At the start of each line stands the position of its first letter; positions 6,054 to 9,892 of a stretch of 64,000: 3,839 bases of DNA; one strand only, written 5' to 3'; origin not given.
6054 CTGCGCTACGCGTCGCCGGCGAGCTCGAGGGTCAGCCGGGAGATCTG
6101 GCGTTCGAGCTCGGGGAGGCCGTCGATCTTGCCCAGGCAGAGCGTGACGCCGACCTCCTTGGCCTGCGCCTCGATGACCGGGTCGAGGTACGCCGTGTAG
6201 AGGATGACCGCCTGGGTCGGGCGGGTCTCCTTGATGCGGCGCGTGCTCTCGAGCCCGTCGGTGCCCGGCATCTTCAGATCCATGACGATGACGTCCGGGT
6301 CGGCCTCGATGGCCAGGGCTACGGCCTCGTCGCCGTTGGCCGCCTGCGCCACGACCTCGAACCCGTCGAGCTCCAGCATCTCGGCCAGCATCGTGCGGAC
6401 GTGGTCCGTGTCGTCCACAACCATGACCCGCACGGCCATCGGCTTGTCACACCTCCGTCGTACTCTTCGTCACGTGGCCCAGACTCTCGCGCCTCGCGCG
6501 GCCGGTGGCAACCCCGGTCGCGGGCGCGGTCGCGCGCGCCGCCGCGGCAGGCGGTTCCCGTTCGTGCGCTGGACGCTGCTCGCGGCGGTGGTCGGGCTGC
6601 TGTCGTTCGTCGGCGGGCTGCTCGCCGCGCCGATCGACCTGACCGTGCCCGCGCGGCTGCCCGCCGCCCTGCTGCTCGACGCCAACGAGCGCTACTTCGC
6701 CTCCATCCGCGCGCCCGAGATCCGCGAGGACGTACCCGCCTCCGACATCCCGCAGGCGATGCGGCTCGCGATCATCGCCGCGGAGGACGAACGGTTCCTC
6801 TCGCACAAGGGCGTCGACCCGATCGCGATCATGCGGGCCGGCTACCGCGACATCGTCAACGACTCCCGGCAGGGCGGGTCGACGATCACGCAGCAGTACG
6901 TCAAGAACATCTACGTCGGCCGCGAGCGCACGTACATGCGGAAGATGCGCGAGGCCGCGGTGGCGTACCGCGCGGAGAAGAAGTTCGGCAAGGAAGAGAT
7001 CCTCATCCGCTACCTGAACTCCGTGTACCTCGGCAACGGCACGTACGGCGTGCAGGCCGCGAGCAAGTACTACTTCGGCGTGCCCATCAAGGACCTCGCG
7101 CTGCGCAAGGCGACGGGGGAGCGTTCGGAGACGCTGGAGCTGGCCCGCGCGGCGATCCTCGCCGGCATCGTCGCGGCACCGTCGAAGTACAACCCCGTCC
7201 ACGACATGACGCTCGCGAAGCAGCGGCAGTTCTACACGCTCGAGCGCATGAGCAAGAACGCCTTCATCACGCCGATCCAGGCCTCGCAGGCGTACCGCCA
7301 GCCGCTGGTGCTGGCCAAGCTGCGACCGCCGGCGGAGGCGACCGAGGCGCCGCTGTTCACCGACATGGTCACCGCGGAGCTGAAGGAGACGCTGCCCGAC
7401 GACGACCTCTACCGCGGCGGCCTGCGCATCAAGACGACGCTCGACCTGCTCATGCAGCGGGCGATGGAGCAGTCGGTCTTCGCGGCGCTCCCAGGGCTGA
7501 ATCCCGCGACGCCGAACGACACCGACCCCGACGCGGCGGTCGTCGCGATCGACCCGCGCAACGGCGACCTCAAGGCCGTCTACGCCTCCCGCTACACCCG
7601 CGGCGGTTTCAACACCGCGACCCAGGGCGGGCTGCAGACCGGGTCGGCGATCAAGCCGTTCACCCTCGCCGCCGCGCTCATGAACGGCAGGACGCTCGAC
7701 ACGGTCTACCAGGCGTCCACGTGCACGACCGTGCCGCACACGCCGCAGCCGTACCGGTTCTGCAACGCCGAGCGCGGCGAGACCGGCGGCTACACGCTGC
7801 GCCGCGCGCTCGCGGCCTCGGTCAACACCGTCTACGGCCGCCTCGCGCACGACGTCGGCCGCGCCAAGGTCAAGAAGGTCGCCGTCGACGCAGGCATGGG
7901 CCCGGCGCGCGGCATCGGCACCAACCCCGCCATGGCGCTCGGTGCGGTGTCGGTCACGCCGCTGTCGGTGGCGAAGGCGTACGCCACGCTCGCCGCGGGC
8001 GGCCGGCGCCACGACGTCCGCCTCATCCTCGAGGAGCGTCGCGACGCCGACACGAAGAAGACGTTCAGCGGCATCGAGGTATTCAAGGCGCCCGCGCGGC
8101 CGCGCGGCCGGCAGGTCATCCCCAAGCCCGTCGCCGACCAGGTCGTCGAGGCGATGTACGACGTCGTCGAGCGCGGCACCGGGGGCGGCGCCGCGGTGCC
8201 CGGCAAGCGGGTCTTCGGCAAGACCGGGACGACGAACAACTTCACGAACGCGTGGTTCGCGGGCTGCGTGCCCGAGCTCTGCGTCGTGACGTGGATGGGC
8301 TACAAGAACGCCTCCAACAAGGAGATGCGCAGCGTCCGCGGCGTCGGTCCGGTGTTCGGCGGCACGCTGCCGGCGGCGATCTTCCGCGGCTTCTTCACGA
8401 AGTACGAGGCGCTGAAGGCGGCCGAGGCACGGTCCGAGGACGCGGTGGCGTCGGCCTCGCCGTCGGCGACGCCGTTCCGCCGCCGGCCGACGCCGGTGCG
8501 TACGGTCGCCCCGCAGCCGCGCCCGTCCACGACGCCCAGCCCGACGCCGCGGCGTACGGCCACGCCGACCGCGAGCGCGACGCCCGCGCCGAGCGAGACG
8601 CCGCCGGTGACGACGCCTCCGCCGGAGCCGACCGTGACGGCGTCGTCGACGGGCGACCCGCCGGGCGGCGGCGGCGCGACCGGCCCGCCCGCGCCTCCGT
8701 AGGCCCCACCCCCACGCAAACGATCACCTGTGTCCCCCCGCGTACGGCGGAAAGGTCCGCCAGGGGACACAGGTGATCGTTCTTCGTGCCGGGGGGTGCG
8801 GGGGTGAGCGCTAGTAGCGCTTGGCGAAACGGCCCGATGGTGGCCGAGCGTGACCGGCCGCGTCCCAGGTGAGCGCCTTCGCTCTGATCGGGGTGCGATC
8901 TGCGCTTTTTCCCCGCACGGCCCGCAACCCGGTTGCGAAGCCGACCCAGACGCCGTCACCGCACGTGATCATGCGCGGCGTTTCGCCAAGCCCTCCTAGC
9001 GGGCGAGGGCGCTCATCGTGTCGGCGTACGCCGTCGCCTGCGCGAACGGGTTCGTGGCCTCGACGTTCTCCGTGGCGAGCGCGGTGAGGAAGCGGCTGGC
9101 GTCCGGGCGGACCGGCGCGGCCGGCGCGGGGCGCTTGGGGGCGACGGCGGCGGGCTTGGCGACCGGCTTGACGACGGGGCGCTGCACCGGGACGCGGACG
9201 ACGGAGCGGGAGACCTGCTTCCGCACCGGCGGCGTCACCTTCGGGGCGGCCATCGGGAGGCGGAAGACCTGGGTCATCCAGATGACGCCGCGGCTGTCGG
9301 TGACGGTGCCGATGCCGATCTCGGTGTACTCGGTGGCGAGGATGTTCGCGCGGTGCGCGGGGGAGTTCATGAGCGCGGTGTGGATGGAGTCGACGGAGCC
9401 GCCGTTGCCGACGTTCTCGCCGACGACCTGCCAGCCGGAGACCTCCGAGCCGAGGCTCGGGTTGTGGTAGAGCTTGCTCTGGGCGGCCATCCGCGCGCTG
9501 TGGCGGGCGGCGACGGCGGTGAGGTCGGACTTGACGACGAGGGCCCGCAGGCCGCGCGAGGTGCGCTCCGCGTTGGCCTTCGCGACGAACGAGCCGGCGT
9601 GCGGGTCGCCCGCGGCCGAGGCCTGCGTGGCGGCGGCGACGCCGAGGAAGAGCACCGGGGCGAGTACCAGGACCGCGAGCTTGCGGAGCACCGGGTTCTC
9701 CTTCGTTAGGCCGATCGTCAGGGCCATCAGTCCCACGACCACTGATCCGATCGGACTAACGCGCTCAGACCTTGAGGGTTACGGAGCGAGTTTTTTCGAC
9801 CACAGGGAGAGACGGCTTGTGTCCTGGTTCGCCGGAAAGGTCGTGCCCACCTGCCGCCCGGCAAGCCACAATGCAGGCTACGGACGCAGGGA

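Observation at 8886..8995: A ~110-bp intergenic repeat family with a T5 tract and palindromic core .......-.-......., three copies, always between convergent genes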

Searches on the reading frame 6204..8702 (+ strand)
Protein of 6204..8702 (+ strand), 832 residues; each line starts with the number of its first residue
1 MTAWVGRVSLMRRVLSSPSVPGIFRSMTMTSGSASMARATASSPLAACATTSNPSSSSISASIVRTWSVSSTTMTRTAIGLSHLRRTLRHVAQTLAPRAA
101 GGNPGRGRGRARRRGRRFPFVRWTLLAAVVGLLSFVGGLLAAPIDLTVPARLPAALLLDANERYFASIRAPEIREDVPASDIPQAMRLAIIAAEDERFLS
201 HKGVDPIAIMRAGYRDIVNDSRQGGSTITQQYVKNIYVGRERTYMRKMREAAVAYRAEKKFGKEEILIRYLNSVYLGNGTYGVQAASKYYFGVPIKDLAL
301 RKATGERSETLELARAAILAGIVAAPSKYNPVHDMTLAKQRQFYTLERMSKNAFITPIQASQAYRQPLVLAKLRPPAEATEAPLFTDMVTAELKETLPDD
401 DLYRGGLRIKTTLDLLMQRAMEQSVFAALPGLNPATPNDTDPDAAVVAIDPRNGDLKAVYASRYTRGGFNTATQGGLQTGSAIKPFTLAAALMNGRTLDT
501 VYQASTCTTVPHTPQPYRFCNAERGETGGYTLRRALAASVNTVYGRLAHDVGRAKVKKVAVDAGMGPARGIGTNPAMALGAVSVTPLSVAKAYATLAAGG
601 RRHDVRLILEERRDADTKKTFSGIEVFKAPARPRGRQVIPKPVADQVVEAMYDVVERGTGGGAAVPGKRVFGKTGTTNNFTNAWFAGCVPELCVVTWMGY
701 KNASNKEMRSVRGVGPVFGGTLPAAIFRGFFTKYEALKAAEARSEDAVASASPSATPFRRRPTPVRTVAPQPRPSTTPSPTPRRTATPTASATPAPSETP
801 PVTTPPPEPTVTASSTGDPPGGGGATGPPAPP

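Call 16: search_protein_families(library=pfam, proteins=[window:6204-8702:+])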
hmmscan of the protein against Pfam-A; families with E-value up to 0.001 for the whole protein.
window:6204-8702:+ (832 aa): 2 families
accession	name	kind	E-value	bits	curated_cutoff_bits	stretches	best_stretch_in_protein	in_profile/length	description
PF00912.28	Transgly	-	1.8e-56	190.8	27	1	165-349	5-177/178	Transglycosylase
PF00905.27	Transpeptidase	-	1.3e-31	110.4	22.1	1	445-701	2-276/299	Penicillin binding protein transpeptidase domain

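Call 29: find_related_loci(query=window:6204-8702:+, collection=genome_contigs, flank=10000)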
Query window:6204-8702:+ (832 aa) in genome_contigs; peptide patterns used: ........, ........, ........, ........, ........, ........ (x = any residue, [..] = any of these).
89 stretches matched a pattern; 16 encode a relative of the query (tblastn E <= 1e-3); 16 distinct loci.
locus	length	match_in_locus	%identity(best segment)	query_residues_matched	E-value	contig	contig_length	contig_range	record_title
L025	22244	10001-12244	35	98-702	6e-40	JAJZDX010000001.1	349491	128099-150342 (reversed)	MAG: Proteobacteria bacterium isolate JA6.bin23 NODE_9_length_349491_cov_27.729400, whole genome shotgun sequence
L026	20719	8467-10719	34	102-702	7e-38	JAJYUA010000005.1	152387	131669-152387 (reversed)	MAG: Proteobacteria bacterium isolate DX2.bin59 NODE_63_length_152387_cov_6.514364, whole genome shotgun sequence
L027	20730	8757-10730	33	172-702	7e-36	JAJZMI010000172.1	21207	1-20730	MAG: Proteobacteria bacterium isolate MAS3.bin175 NODE_5015_length_21207_cov_12.459013, whole genome shotgun sequence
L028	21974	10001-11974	34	172-702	1e-35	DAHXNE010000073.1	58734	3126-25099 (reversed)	MAG TPA_asm: Gammaproteobacteria bacterium isolate clean1778 k141_299424, whole genome shotgun sequence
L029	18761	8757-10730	33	172-702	7e-36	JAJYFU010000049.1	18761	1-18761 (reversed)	MAG: Proteobacteria bacterium isolate DBS1-2.bin72 NODE_2889_length_18761_cov_11.380326, whole genome shotgun sequence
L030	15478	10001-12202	33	113-702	5e-35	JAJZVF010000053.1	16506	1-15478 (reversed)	MAG: Proteobacteria bacterium isolate SKS5.bin110 NODE_6299_length_16506_cov_9.672935, whole genome shotgun sequence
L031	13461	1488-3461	34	172-702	6e-35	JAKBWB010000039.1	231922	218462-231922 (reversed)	MAG: Proteobacteria bacterium isolate TL1-4.bin61 NODE_6_length_231922_cov_7.806061, whole genome shotgun sequence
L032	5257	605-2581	32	157-738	3e-33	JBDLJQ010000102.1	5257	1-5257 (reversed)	MAG: Acidobacteriota bacterium isolate MAG103 MAG103_102, whole genome shotgun sequence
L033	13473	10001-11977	33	157-738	8e-33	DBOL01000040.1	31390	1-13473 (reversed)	MAG TPA_asm: Candidatus Aminicenantes bacterium UBA647 UBA647_contig_1690, whole genome shotgun sequence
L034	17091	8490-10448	33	174-702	3e-32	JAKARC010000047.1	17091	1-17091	MAG: Proteobacteria bacterium isolate YF3.bin29 NODE_2637_length_17091_cov_4.970349, whole genome shotgun sequence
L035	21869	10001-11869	31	157-700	4e-32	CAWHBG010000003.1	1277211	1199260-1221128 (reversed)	MAG: Candidatus Aminicenantes bacterium isolate MFD03804.bin.1.187 genome assembly, contig: contig_6312, whole genome sh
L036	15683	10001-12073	30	125-738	2e-31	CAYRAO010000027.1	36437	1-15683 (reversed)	MAG TPA_asm: uncultured Clostridia bacterium isolate binchicken_co67_37 genome assembly, contig: NODE_1049_length_36437_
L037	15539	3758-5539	33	190-700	8e-28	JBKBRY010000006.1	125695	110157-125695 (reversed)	MAG: Leptonema sp. (in: bacteria) isolate 21I_052.bin.30 NODE_6_length_125695_cov_13.817868, whole genome shotgun sequen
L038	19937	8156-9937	32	190-700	1e-24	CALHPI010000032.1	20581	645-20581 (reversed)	MAG: Candidatus Pacebacteria bacterium isolate S1_Bin_METABAT__271_1 genome assembly, contig: c_000002510134, whole geno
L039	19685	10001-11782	32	190-700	1e-24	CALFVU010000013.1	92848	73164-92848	MAG: uncultured bacterium isolate H1_Bin_MAXBIN__059_sub_1_1 genome assembly, contig: c_000000692096, whole genome shotg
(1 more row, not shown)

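Call 30: find_homologous_proteins(query=window:6204-8702:+, max_evalue=1e-50)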
Query window:6204-8702:+ (832 aa): 3368 proteins with E <= 1e-50 among 8000 candidates; the best 120 are listed.
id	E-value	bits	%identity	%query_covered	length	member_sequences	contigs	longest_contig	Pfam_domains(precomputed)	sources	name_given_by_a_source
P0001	0.0e+0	1576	100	86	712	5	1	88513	PF00912.29,PF00905.28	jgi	-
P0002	0.0e+0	1224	77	89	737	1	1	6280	PF00912.29,PF00905.28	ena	-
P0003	0.0e+0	1209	79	85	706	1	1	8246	PF00912.29,PF00905.28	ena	-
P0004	0.0e+0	1198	81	79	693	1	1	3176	PF00912.29,PF00905.28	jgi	jgi:penicillin-binding protein 1A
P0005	0.0e+0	1194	78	81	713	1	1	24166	PF00912.29,PF00905.28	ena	-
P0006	0.0e+0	1176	76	82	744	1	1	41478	PF00912.29,PF00905.28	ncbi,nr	ncbi:MAG TPA: transglycosylase domain-containing protein [Frankiaceae bacterium]|nr:transglycosylase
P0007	0.0e+0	1164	79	78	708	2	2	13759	PF00912.29,PF00905.28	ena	-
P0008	0.0e+0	1160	74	88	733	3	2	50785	PF00912.29,PF00905.28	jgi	jgi:penicillin-binding protein 1A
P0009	0.0e+0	1157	74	88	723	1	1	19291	PF00912.29,PF00905.28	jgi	jgi:penicillin-binding protein 1A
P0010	0.0e+0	1155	73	89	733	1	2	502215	PF00912.29,PF00905.28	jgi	jgi:penicillin-binding protein 1A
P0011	0.0e+0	1150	74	88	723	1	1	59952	PF00912.29,PF00905.28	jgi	jgi:penicillin-binding protein 1A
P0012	0.0e+0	1122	73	87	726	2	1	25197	PF00912.29,PF00905.28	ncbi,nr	ncbi:MAG: penicillin-binding protein [Frankiaceae bacterium]|nr:penicillin-binding protein [Frankiac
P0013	0.0e+0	1113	73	84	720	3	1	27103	PF00912.29,PF00905.28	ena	-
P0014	0.0e+0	1112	71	86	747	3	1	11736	PF00912.29,PF00905.28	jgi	jgi:penicillin-binding protein 1A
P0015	0.0e+0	1084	70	90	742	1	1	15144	PF00912.29,PF00905.28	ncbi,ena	-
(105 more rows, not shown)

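Call 31: find_encoding_contigs(protein=P0001, flank=10000, max_places=3)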
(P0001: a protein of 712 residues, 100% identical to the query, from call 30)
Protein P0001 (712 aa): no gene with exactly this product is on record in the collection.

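Call 32: find_encoding_contigs(protein=P0006, flank=10000, max_places=2)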
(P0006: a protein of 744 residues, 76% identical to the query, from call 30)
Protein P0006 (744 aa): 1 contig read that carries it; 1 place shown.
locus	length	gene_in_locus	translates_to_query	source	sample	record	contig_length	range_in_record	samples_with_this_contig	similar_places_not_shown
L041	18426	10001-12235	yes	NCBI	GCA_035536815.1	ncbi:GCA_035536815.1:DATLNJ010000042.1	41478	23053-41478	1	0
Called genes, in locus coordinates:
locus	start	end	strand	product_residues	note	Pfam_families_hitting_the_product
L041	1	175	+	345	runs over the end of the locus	PF01073:3Beta_HSD, PF01370:Epimerase, PF16363:GDP_Man_Dehyd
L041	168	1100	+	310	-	PF01553:Acyltransferase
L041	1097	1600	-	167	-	-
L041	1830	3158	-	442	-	PF02661:Fic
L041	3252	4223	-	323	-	PF02810:SEC-C, PF00557:Peptidase_M24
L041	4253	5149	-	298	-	PF00702:Hydrolase, PF12710:HAD, PF08282:Hydrolase_3 (weak)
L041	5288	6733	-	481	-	-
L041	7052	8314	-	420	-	-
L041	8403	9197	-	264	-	PF07638:Sigma70_ECF, PF04542:Sigma70_r2, PF04545:Sigma70_r4, PF08281:Sigma70_r4_2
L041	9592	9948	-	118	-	PF00072:Response_reg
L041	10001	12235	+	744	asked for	PF00912:Transgly, PF00905:Transpeptidase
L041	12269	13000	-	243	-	PF00188:CAP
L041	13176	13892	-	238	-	PF00188:CAP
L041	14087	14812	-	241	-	PF00188:CAP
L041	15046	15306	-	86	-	PF01248:Ribosomal_L7Ae (weak)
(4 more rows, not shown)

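Call 33: find_encoding_contigs(protein=P0005, flank=10000, max_places=2)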
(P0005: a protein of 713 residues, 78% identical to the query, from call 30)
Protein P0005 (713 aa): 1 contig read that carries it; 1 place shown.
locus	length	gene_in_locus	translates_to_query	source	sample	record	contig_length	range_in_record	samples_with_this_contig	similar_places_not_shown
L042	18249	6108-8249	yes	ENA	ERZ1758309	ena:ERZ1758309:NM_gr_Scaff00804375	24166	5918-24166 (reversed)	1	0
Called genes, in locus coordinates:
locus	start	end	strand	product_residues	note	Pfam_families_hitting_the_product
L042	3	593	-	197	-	?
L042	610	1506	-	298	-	PF00702:Hydrolase, PF12710:HAD, PF08282:Hydrolase_3 (weak)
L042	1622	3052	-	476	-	-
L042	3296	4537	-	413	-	PF18915:DUF5667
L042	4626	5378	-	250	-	PF07638:Sigma70_ECF, PF04542:Sigma70_r2, PF08281:Sigma70_r4_2, PF04545:Sigma70_r4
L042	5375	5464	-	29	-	-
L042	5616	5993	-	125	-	PF00072:Response_reg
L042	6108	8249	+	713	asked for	PF00912:Transgly, PF00905:Transpeptidase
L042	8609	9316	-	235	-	PF00188:CAP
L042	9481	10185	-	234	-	PF00188:CAP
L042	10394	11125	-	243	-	PF00188:CAP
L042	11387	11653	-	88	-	PF01248:Ribosomal_L7Ae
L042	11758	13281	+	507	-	PF00501:AMP-binding, PF13193:AMP-binding_C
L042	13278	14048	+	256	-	-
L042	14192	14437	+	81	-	-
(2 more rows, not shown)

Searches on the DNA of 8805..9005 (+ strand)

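Call 12: search_dna_similar(query=window:8805-9005:+, collection=plasmids, mode=distant, max_rows=40, max_evalue=0.001)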
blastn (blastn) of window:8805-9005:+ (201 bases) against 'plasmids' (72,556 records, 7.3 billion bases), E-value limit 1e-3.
No match.

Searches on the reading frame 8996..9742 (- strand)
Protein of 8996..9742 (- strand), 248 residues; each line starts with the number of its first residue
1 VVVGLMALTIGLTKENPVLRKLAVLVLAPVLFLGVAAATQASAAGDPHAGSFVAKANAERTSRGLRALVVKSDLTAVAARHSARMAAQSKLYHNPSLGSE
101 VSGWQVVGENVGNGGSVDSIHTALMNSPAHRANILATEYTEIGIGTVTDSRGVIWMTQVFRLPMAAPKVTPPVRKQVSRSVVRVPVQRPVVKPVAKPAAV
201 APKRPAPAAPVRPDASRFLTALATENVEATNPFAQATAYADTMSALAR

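Call 11: find_encoding_contigs(protein=window:8996-9742:-, flank=3000, max_places=6)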
Protein window:8996-9742:- (248 aa): no gene with exactly this product is on record in the collection.
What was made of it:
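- Tried and rejected: Exact look-ups of window proteins were not on record, so the source contig could not be fetched (calls 11, 31).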

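Call 16: search_protein_families(library=pfam, proteins=[window:8996-9742:-])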
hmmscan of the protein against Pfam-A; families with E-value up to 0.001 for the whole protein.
window:8996-9742:- (248 aa): 1 family
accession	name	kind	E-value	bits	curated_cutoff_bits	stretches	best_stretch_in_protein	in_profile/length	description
PF00188.32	CAP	-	2.5e-14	54.6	21.1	1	56-159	4-116/117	Cysteine-rich secretory protein family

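Call 64: find_homologous_proteins(query=window:8996-9742:-, max_evalue=1e-20)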
Query window:8996-9742:- (248 aa): 260 proteins with E <= 1e-20 among 5779 candidates; the best 120 are listed.
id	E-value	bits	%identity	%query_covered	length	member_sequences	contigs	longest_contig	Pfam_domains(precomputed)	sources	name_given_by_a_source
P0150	1.0e-133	462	97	93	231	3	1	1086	PF00188.33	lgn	-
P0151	5.6e-125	434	88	82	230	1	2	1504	PF00188.33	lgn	-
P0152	7.7e-125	433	89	98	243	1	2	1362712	PF00188.33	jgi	jgi:hypothetical protein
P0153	1.4e-124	432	89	98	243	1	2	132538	PF00188.33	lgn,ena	-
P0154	4.6e-123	427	90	93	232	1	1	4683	PF00188.33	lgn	-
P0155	1.1e-102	361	78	93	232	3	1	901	PF00188.33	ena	-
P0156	6.0e-98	345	71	93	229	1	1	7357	PF00188.33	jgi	jgi:hypothetical protein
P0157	9.9e-93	328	69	93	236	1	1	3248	PF00188.33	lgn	-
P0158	4.7e-84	300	67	88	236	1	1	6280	PF00188.33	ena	-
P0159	7.2e-84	299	65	94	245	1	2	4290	PF00188.33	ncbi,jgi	jgi:hypothetical protein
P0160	4.9e-83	296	65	93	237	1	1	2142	PF00188.33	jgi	jgi:hypothetical protein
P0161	7.8e-83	296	68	87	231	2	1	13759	PF00188.33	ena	-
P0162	6.5e-80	286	61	93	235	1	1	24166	PF00188.33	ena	-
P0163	2.8e-79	284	63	93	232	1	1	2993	PF00188.33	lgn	-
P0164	3.8e-79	284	64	93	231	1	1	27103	PF00188.33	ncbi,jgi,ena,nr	ncbi:MAG TPA: CAP domain-containing protein [Mycobacteriales bacterium]|jgi:hypothetical protein|nr:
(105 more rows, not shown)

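Call 65: find_encoding_contigs(protein=P0150, flank=5000, max_places=4)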
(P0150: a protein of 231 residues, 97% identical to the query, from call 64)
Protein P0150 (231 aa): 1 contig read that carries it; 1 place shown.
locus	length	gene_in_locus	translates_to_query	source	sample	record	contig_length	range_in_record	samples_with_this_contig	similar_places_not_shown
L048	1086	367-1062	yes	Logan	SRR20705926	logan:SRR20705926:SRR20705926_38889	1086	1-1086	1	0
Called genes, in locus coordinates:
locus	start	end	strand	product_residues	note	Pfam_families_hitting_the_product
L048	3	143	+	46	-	?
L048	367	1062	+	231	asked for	PF00188:CAP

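Call 66: find_encoding_contigs(protein=P0152, flank=10000, max_places=3)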
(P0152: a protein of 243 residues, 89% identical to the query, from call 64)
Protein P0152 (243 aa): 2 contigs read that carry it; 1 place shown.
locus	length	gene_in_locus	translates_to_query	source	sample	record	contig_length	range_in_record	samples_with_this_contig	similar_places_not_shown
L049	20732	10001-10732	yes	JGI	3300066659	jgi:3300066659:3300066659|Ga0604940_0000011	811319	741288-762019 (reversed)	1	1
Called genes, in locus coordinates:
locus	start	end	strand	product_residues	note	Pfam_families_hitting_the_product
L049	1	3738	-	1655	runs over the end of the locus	-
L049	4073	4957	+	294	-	PF04542:Sigma70_r2, PF04545:Sigma70_r4, PF08281:Sigma70_r4_2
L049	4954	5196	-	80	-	-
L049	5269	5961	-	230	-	-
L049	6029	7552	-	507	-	PF00501:AMP-binding, PF13193:AMP-binding_C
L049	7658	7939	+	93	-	PF01248:Ribosomal_L7Ae (weak)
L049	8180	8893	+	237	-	PF00188:CAP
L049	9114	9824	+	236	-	PF00188:CAP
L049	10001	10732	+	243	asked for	PF00188:CAP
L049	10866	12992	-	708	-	PF00912:Transgly, PF00905:Transpeptidase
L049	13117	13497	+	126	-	PF00072:Response_reg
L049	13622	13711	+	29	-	-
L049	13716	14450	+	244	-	PF07638:Sigma70_ECF, PF04542:Sigma70_r2, PF08281:Sigma70_r4_2, PF04545:Sigma70_r4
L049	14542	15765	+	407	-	PF18915:DUF5667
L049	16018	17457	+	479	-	-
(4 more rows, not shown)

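Call 67: find_encoding_contigs(protein=P0154, flank=5000, max_places=3)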
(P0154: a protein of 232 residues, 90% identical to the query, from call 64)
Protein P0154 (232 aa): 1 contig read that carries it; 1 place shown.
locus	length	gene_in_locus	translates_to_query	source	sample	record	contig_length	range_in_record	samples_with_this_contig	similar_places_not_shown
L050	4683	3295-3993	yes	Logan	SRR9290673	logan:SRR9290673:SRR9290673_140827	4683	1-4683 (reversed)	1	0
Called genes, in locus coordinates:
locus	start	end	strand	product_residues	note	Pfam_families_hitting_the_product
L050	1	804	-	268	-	?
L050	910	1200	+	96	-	PF01248:Ribosomal_L7Ae (weak)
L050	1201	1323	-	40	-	-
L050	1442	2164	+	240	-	PF00188:CAP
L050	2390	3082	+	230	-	PF00188:CAP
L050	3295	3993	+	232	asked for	PF00188:CAP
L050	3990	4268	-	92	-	PF05016:ParE_toxin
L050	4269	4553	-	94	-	PF02604:PhdYeFM_antitox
